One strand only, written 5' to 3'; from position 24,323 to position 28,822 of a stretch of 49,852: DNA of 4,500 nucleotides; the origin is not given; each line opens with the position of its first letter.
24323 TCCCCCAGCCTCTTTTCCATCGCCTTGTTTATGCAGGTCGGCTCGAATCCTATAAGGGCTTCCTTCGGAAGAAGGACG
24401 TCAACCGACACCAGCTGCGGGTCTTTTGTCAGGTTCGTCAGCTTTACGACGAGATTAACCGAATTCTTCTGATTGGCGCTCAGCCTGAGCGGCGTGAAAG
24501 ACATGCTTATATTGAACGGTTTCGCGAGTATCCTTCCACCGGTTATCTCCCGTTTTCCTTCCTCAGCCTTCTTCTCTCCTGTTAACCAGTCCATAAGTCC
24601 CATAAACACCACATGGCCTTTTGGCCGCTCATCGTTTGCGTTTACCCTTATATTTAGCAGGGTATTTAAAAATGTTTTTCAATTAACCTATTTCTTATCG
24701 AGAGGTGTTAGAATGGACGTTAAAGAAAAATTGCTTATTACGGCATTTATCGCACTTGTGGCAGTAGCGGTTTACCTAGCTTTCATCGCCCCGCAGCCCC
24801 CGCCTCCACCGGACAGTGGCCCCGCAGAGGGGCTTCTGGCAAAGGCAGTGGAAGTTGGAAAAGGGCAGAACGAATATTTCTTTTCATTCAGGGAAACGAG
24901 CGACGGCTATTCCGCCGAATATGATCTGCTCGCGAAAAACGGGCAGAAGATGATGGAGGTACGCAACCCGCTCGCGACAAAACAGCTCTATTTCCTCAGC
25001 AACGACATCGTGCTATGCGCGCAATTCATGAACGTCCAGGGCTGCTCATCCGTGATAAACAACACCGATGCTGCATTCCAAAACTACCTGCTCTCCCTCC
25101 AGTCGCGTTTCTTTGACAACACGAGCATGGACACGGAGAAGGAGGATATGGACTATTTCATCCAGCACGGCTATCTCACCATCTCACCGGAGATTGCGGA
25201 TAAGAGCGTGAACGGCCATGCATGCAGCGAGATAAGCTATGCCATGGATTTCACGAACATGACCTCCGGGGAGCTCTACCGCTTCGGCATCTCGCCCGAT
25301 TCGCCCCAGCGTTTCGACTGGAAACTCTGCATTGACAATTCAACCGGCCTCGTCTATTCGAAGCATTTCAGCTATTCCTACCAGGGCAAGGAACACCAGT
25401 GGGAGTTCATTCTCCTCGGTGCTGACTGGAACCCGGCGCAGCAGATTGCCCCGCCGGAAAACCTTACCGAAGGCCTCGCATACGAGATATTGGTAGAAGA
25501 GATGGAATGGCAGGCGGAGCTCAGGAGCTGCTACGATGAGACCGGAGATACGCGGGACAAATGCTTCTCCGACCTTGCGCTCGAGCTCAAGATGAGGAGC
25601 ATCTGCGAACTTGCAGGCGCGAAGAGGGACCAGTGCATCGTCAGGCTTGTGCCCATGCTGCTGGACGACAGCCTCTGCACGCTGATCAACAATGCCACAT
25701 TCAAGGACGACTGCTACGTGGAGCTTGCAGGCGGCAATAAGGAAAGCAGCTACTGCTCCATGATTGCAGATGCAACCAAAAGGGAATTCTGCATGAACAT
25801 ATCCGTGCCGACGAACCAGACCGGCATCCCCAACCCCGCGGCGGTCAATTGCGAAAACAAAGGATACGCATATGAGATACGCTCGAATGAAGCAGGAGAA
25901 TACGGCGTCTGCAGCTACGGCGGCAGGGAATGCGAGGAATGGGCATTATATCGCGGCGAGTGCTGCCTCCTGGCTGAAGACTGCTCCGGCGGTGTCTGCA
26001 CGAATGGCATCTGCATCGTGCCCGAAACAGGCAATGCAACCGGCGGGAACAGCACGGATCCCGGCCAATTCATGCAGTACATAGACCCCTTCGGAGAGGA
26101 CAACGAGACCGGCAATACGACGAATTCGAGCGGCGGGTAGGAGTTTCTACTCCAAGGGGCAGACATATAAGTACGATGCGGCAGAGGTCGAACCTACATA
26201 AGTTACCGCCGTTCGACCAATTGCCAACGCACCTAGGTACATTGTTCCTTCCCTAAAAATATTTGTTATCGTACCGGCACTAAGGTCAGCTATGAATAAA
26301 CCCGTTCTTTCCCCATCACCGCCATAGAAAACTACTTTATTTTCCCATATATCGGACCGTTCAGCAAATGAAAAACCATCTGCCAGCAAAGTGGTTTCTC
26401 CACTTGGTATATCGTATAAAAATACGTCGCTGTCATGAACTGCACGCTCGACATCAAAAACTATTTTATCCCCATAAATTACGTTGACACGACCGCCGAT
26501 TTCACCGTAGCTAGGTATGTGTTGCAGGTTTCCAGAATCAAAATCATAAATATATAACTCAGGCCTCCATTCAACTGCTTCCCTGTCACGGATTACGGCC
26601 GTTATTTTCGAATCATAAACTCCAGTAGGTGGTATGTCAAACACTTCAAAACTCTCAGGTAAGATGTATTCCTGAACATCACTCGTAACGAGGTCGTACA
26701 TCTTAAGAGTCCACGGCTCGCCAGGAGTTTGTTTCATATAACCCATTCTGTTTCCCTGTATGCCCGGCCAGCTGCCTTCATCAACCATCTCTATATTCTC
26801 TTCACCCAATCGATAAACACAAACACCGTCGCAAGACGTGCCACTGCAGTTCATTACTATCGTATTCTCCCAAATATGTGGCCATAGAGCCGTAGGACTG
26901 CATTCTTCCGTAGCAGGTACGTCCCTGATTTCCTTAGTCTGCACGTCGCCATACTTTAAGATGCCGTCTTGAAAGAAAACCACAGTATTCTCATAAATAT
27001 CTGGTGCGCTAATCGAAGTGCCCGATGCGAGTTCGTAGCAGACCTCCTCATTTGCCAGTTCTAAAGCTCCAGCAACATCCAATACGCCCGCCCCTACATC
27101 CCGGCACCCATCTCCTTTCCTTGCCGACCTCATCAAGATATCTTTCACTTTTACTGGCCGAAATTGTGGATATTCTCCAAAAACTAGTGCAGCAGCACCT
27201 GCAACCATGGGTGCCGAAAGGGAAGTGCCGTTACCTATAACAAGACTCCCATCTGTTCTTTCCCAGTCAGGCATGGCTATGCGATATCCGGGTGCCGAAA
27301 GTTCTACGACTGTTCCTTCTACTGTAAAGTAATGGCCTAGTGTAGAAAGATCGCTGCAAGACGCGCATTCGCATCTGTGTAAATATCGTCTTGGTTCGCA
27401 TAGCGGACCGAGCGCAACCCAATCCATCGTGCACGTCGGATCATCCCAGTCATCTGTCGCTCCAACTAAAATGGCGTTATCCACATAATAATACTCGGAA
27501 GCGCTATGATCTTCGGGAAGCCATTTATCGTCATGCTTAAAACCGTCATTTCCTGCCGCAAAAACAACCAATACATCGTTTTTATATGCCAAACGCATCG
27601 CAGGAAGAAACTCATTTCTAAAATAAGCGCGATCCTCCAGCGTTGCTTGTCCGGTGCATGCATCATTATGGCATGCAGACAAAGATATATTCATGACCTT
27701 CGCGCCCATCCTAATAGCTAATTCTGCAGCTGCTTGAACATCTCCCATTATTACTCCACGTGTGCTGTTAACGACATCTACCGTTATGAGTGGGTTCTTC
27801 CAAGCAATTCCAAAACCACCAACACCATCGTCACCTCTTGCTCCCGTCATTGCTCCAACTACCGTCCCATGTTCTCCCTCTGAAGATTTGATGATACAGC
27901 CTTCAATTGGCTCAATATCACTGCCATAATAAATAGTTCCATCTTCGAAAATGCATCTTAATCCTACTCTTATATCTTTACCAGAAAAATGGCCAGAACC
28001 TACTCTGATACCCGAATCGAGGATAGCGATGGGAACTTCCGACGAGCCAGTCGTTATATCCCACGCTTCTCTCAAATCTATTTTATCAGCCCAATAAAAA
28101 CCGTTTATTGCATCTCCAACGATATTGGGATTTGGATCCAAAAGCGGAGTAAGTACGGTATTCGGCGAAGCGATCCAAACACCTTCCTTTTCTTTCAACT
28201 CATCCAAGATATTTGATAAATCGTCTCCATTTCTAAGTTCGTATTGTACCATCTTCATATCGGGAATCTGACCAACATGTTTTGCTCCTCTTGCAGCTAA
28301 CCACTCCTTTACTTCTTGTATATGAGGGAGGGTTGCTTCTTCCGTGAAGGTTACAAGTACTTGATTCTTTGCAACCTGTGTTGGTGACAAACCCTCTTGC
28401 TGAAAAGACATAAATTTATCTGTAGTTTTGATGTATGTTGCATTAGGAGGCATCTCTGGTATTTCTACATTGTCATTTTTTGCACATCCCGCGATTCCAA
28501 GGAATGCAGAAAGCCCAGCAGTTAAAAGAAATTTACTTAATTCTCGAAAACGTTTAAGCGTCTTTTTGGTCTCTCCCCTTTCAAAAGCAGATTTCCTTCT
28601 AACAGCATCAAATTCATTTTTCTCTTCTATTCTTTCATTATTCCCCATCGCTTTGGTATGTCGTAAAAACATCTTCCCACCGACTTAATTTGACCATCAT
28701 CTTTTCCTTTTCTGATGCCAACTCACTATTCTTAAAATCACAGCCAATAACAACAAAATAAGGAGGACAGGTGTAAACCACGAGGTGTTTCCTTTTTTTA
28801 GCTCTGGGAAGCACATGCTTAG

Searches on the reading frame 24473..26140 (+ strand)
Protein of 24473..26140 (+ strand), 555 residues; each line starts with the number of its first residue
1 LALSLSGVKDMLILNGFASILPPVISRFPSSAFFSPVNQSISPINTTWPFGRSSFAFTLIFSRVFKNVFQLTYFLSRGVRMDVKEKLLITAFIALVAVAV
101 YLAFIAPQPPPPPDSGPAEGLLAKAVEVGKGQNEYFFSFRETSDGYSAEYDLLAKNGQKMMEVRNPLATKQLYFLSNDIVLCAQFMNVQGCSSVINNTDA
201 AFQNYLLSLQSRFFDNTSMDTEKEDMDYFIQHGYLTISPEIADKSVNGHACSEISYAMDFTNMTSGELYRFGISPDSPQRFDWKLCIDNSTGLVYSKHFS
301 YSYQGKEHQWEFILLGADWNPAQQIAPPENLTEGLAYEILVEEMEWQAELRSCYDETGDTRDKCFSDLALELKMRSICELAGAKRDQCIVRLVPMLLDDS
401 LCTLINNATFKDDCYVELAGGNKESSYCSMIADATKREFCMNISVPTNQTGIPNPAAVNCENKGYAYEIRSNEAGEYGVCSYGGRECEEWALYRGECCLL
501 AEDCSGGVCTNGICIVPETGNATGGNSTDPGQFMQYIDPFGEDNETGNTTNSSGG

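Call 92: search_protein_families(library=pfam, proteins=[window:24473-26140:+], max_evalue=0.00001)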
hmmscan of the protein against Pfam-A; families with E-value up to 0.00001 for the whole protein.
window:24473-26140:+ (555 aa): 1 family
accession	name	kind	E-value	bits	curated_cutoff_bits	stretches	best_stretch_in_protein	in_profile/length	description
PF03891.20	DUF333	-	6.7e-14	52.4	25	1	451-496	1-47/47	Domain of unknown function (DUF333)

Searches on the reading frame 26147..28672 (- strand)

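Call 92: search_protein_families(library=pfam, proteins=[window:26147-28672:-], max_evalue=0.00001)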
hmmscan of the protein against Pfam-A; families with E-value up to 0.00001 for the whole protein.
window:26147-28672:- (841 aa): 1 family
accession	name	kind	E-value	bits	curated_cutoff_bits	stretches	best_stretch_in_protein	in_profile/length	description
PF00082.27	Peptidase_S8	-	8.5e-32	111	21.8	1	212-520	3-276/288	Subtilase family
